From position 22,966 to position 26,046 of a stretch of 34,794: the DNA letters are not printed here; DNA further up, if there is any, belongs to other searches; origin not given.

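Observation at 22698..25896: Cell-surface cutinase-vWA-PKD-FN3 fusion with a C-terminal membrane anchor, preceded by an overlapping small Cys-containing partner gene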

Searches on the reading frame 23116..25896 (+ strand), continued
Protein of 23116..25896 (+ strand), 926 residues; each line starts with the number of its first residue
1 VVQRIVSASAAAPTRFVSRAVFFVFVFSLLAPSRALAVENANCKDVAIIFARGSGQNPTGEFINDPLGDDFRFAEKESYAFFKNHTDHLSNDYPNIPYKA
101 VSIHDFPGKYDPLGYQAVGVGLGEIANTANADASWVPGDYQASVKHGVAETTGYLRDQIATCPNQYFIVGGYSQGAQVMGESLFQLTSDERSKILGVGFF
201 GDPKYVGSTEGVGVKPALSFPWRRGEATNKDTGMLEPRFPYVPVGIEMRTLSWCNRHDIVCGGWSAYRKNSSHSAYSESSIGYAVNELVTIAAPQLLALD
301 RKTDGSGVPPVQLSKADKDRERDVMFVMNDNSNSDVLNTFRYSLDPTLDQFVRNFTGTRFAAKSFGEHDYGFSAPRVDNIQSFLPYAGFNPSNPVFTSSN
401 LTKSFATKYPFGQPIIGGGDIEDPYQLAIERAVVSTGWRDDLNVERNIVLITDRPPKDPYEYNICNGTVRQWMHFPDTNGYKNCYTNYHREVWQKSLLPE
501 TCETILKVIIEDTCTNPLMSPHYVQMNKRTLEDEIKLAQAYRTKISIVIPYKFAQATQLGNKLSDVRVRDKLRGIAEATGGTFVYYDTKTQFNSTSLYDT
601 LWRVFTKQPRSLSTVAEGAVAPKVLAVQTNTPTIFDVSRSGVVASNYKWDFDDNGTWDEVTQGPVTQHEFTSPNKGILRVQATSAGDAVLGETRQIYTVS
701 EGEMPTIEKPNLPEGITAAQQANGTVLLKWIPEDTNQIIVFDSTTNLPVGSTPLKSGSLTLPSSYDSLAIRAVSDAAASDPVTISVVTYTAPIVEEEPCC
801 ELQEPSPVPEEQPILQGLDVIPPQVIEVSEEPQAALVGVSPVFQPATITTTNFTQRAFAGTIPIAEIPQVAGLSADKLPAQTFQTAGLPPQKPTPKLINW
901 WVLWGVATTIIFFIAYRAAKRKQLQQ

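Call 10: search_solved_structures(query=A1, max_evalue=1, show_alignments=2)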
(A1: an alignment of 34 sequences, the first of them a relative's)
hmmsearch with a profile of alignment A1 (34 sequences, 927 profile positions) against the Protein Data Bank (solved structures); distinct sequences matched with E-value up to 1: 53.
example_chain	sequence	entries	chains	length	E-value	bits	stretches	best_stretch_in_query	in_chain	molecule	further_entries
8jct_A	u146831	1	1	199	3.6e-15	58.2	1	145-200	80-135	Cutinase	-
4psc_A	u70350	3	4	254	3.8e-15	58.1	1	140-202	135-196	Carbohydrate esterase family 5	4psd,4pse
1xzj_A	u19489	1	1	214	7.5e-15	57.1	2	145-201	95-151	CUTINASE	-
1cuz_A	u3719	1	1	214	1.5e-14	56.2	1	145-201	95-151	CUTINASE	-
2cut_A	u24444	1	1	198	2.2e-14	55.6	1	145-201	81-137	CUTINASE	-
1cus_A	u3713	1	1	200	2.3e-14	55.5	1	145-201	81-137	CUTINASE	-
1xzf_A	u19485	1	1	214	2.4e-14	55.5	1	145-201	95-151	CUTINASE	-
1xzg_A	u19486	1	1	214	2.5e-14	55.4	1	145-201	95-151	CUTINASE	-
1xzh_A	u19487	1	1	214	2.6e-14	55.4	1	145-201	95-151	CUTINASE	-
1xzk_A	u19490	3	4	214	2.6e-14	55.4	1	145-201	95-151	CUTINASE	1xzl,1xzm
1xzd_A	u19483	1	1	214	2.6e-14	55.4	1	145-201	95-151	CUTINASE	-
1cex_A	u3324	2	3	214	2.7e-14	55.3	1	145-201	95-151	CUTINASE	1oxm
1cuv_A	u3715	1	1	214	2.7e-14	55.3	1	145-201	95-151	CUTINASE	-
1cuh_A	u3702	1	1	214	2.7e-14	55.3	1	145-201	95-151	CUTINASE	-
1cux_A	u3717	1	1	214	2.9e-14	55.2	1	145-201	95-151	CUTINASE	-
1bs9_A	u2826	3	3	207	0.00013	23.2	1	136-202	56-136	ACETYL XYLAN ESTERASE | ACETYL XYLAN ESTERASE II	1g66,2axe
3aja_A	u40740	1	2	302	0.00026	22.3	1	121-178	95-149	Putative uncharacterized protein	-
2czq_A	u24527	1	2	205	0.00033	21.9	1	143-282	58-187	cutinase-like protein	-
5w95_A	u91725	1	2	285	0.0017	19.5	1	136-179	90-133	Conserved membrane protein of uncharacterised function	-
3hc7_A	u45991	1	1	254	0.035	15.2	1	139-180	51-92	Gene 12 protein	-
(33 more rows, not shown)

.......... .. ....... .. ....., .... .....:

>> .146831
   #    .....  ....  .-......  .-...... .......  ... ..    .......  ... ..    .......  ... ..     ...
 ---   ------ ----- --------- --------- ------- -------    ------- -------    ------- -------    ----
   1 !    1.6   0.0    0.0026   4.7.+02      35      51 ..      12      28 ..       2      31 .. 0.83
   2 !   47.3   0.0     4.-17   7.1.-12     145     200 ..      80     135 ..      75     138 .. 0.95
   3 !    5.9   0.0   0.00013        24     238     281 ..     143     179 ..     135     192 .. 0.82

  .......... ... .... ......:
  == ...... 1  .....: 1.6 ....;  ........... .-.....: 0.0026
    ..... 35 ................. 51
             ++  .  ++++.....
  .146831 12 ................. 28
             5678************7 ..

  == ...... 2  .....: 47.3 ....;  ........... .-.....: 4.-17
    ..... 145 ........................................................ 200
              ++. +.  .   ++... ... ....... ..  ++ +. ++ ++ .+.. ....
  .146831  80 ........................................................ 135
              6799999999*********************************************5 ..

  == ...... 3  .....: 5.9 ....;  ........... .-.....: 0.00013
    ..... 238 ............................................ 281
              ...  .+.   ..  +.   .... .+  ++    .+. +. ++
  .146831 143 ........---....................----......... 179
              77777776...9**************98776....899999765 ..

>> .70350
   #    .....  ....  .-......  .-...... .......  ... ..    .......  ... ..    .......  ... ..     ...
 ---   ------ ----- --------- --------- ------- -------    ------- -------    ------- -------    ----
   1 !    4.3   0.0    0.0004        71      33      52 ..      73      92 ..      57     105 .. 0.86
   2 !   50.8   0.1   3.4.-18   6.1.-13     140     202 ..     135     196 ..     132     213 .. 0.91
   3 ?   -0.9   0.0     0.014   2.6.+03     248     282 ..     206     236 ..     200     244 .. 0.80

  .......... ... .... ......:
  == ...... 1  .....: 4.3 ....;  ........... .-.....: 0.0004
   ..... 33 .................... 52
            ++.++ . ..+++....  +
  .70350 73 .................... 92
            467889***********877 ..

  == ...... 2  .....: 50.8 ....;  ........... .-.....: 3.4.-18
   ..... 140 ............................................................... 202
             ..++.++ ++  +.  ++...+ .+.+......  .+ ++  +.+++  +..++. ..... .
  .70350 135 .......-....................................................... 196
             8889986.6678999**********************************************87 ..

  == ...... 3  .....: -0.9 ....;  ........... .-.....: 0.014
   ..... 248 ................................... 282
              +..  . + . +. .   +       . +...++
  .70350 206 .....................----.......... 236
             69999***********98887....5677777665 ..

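Call 12: find_encoding_contigs(protein=P0005, flank=7000, max_places=2)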
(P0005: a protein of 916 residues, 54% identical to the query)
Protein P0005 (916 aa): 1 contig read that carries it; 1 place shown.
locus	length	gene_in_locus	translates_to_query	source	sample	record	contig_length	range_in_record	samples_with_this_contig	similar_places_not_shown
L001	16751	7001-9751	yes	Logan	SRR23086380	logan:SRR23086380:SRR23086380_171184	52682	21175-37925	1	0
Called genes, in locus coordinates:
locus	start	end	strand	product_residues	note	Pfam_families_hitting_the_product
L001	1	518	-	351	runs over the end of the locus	PF02463:SMC_N, PF13175:AAA_15, PF13476:AAA_23, PF13304:AAA_21 (weak)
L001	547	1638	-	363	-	PF00712:DNA_pol3_beta, PF02767:DNA_pol3_beta_2, PF02768:DNA_pol3_beta_3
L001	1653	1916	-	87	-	-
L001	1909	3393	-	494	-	PF11638:DnaA_N, PF00308:Bac_DnaA, PF01695:IstB_IS21 (weak), PF00004:AAA (weak), PF08299:Bac_DnaA_C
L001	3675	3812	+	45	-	PF00468:Ribosomal_L34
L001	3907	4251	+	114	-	PF00825:Ribonuclease_P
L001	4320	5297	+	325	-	PF02096:60KD_IMP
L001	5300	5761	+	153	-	PF13083:KH_KhpA-B, PF01424:R3H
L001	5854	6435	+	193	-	PF20803:PaaX_M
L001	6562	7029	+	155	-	-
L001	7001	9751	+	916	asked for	PF01083:Cutinase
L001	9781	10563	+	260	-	PF01794:Ferric_reduct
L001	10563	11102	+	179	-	-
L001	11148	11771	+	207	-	PF07987:DUF1775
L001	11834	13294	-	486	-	PF00175:NAD_binding_1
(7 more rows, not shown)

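Call 13: find_encoding_contigs(protein=P0013, flank=7000, max_places=2)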
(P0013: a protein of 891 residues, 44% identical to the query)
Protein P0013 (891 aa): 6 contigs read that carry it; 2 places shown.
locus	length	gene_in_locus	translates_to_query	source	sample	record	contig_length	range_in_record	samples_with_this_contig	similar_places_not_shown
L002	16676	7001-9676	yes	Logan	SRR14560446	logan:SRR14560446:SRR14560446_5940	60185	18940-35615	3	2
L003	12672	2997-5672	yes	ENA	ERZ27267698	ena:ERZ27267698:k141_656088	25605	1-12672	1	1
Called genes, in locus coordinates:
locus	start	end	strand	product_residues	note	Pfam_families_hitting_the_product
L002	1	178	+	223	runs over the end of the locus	-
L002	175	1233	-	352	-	PF02463:SMC_N, PF13175:AAA_15, PF13476:AAA_23, PF13304:AAA_21 (faint)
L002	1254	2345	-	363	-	PF00712:DNA_pol3_beta, PF02767:DNA_pol3_beta_2, PF02768:DNA_pol3_beta_3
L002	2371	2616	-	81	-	-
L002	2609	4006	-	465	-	PF11638:DnaA_N, PF00308:Bac_DnaA, PF01695:IstB_IS21 (weak), PF00004:AAA (weak), PF08299:Bac_DnaA_C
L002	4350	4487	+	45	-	PF00468:Ribosomal_L34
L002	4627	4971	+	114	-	PF00825:Ribonuclease_P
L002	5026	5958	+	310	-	PF02096:60KD_IMP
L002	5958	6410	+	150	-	PF13083:KH_KhpA-B, PF01424:R3H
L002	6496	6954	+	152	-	-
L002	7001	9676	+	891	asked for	PF01083:Cutinase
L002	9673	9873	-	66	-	-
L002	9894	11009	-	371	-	PF00331:Glyco_hydro_10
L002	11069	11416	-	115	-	-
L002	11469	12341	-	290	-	-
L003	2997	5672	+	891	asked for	PF01083:Cutinase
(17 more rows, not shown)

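Call 14: find_encoding_contigs(protein=P0027, flank=7000, max_places=2)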
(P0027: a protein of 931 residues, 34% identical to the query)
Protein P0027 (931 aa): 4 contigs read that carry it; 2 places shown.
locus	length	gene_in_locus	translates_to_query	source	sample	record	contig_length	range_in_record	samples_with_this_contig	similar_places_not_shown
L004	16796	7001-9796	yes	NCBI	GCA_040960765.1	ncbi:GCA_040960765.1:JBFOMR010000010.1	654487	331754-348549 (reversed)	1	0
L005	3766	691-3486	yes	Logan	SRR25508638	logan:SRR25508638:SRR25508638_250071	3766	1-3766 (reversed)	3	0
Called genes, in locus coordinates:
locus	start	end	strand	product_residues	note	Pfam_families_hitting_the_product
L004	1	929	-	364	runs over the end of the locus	PF00712:DNA_pol3_beta, PF02767:DNA_pol3_beta_2, PF02768:DNA_pol3_beta_3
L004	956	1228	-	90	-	-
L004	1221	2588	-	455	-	PF11638:DnaA_N, PF00308:Bac_DnaA, PF01695:IstB_IS21 (weak), PF00004:AAA (weak), PF08299:Bac_DnaA_C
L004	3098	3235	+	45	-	PF00468:Ribosomal_L34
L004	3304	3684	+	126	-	PF00825:Ribonuclease_P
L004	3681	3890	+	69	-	-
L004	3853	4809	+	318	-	PF02096:60KD_IMP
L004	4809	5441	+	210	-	PF13083:KH_KhpA-B (weak), PF01424:R3H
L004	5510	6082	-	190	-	PF20803:PaaX_M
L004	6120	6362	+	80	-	-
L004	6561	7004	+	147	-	-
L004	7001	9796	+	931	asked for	PF01083:Cutinase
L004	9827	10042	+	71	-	-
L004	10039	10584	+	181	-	PF02661:Fic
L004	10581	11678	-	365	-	PF13439:Glyco_transf_4 (weak), PF20706:GT4-conflict, PF00534:Glycos_transf_1, PF13692:Glyco_trans_1_4, PF13524:Glyco_trans_1_2 (weak)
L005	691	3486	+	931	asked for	PF01083:Cutinase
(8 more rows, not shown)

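Call 22: search_protein_families(library=pfam, proteins=[P0036, P0037, P0039, P0042, P0044, P0108], max_evalue=0.001)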
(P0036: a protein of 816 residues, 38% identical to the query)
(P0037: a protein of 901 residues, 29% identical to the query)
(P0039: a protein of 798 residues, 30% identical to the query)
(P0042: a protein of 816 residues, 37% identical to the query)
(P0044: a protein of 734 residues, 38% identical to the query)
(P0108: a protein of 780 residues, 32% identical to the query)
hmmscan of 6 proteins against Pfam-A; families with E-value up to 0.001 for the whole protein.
P0036 (816 aa): 6 families
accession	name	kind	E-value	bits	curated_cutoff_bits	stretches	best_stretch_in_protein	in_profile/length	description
PF01083.28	Cutinase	-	4.9e-22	79.1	25.9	1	119-241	51-147/173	Cutinase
PF00092.34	VWA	-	9e-12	46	23.8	1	307-481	1-155/174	von Willebrand factor type A domain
PF25106.1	VWA_4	-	1.3e-06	28.6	27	1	309-444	3-123/169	von Willebrand factor A domain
PF13519.12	VWA_2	-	1.4e-06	29.3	27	1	308-425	1-106/107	von Willebrand factor type A domain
PF24909.1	vWA_SIBA-E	-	2.9e-06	27.4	27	1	286-525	16-235/284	Integrin beta-like protein A-E, vWA-like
PF00362.24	Integrin_beta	-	0.00069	19.8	24.8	0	306-429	6-149/248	Integrin beta chain VWA domain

P0037 (901 aa): 7 families
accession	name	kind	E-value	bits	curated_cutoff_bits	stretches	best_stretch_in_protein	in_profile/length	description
PF01083.28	Cutinase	-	2.7e-19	70.2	25.9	1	119-246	48-148/173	Cutinase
PF25106.1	VWA_4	-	2.1e-11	44.1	27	1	314-440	2-110/169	von Willebrand factor A domain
PF18911.6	PKD_4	-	4.1e-08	33.6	27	1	525-607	3-82/85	PKD domain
PF00092.34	VWA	-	9.7e-08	32.9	23.8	1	313-440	1-119/174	von Willebrand factor type A domain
PF13519.12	VWA_2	-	4.7e-06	27.6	27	1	315-434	2-106/107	von Willebrand factor type A domain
PF24909.1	vWA_SIBA-E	-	0.00022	21.2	27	1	303-437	27-150/284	Integrin beta-like protein A-E, vWA-like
PF00801.26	PKD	-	0.00064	20.1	23.5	0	537-600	12-71/80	PKD domain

P0039 (798 aa): 7 families
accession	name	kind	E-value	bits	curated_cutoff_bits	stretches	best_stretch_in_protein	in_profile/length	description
PF01083.28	Cutinase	-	2.4e-18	67.1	25.9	1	115-245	48-152/173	Cutinase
PF00092.34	VWA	-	2.7e-13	51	23.8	1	307-435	1-119/174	von Willebrand factor type A domain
PF13519.12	VWA_2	-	1.1e-09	39.2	27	1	309-422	2-106/107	von Willebrand factor type A domain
PF25106.1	VWA_4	-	1.7e-09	37.9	27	1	308-427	2-109/169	von Willebrand factor A domain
PF24909.1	vWA_SIBA-E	-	1.8e-07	31.3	27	1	297-423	27-148/284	Integrin beta-like protein A-E, vWA-like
PF18911.6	PKD_4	-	2.9e-05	24.5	27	1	513-597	3-83/85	PKD domain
PF00801.26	PKD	-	0.00013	22.3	23.5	0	527-598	14-79/80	PKD domain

P0042 (816 aa): 6 families
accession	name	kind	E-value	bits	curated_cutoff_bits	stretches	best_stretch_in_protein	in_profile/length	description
PF01083.28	Cutinase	-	4.2e-19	69.6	25.9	1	45-278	2-166/173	Cutinase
PF25106.1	VWA_4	-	1.4e-11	44.7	27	1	312-429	2-113/169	von Willebrand factor A domain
PF18911.6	PKD_4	-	1.7e-11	44.5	27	1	491-571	2-78/85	PKD domain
PF00801.26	PKD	-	2e-10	41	23.5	1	503-572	10-75/80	PKD domain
PF00092.34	VWA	-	2.8e-06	28.1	23.8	1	311-469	1-157/174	von Willebrand factor type A domain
PF13519.12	VWA_2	-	6.7e-06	27.1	27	1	312-420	1-106/107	von Willebrand factor type A domain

P0044 (734 aa): 6 families
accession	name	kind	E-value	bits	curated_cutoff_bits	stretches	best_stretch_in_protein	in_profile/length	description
PF01083.28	Cutinase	-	3.4e-21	76.4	25.9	1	33-267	2-166/173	Cutinase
PF25106.1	VWA_4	-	2.3e-11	44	27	1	302-418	3-113/169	von Willebrand factor A domain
PF18911.6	PKD_4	-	1.9e-09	37.9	27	1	480-557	2-74/85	PKD domain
PF00092.34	VWA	-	4.8e-07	30.6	23.8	1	300-421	1-119/174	von Willebrand factor type A domain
PF13519.12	VWA_2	-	3.8e-06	27.9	27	1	301-409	1-106/107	von Willebrand factor type A domain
PF00362.24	Integrin_beta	-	6.2e-05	23.3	24.8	0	355-412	88-148/248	Integrin beta chain VWA domain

P0108 (780 aa): 4 families
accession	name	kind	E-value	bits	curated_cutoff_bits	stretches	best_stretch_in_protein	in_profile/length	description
PF01083.28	Cutinase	-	1.2e-16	61.6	25.9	1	102-267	52-160/173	Cutinase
PF25106.1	VWA_4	-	1.3e-07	31.8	27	1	311-475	3-166/169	von Willebrand factor A domain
PF00092.34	VWA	-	3.9e-06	27.6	23.8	1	309-480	1-166/174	von Willebrand factor type A domain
PF18911.6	PKD_4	-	0.0004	20.8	27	0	494-579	3-84/85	PKD domain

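Call 26: find_encoding_contigs(protein=P0039, flank=5000, max_places=1)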
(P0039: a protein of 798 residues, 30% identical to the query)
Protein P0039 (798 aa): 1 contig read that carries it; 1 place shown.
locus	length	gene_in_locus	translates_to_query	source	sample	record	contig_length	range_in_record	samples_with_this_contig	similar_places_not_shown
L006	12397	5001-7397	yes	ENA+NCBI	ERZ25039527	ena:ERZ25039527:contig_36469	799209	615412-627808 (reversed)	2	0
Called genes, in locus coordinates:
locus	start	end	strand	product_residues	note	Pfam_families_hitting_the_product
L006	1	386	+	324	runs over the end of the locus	PF00535:Glycos_transf_2, PF13641:Glyco_tranf_2_3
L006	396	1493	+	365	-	PF13439:Glyco_transf_4, PF20706:GT4-conflict, PF00534:Glycos_transf_1, PF13692:Glyco_trans_1_4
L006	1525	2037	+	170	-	-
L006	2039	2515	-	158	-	-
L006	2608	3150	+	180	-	-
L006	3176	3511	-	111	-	-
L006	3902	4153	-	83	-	-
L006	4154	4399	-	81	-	PF15919:HicB_lk_antitox (weak)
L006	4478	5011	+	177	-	-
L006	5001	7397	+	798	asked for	PF01083:Cutinase, PF24909:vWA_SIBA-E (weak), PF00092:VWA, PF13519:VWA_2, PF25106:VWA_4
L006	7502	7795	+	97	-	-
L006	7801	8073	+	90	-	PF15738:YafQ_toxin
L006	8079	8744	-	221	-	PF13083:KH_KhpA-B, PF01424:R3H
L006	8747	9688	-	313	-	PF02096:60KD_IMP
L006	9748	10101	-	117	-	PF00825:Ribonuclease_P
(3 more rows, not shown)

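Call 27: find_encoding_contigs(protein=P0037, flank=5000, max_places=1)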
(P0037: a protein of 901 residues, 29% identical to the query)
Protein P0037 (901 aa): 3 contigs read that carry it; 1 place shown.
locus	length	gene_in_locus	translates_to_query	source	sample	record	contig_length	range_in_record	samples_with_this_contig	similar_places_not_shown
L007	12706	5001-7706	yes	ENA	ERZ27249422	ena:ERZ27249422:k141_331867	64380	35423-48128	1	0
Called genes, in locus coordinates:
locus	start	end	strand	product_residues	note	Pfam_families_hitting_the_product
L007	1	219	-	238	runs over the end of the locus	-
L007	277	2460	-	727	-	-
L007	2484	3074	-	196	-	-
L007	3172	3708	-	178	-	-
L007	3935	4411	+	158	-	-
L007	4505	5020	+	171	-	-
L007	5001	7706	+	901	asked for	PF01083:Cutinase, PF00092:VWA, PF13519:VWA_2 (faint), PF25106:VWA_4, PF18911:PKD_4 (weak)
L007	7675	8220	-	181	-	PF13083:KH_KhpA-B, PF01424:R3H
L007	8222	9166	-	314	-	PF02096:60KD_IMP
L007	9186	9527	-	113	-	PF00825:Ribonuclease_P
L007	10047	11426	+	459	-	PF11638:DnaA_N, PF00308:Bac_DnaA, PF01695:IstB_IS21, PF00004:AAA (weak), PF08299:Bac_DnaA_C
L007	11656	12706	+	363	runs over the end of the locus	PF00712:DNA_pol3_beta, PF02767:DNA_pol3_beta_2 (weak), PF00712:DNA_pol3_beta (weak), PF02767:DNA_pol3_beta_2, PF02768:DNA_pol3_beta_3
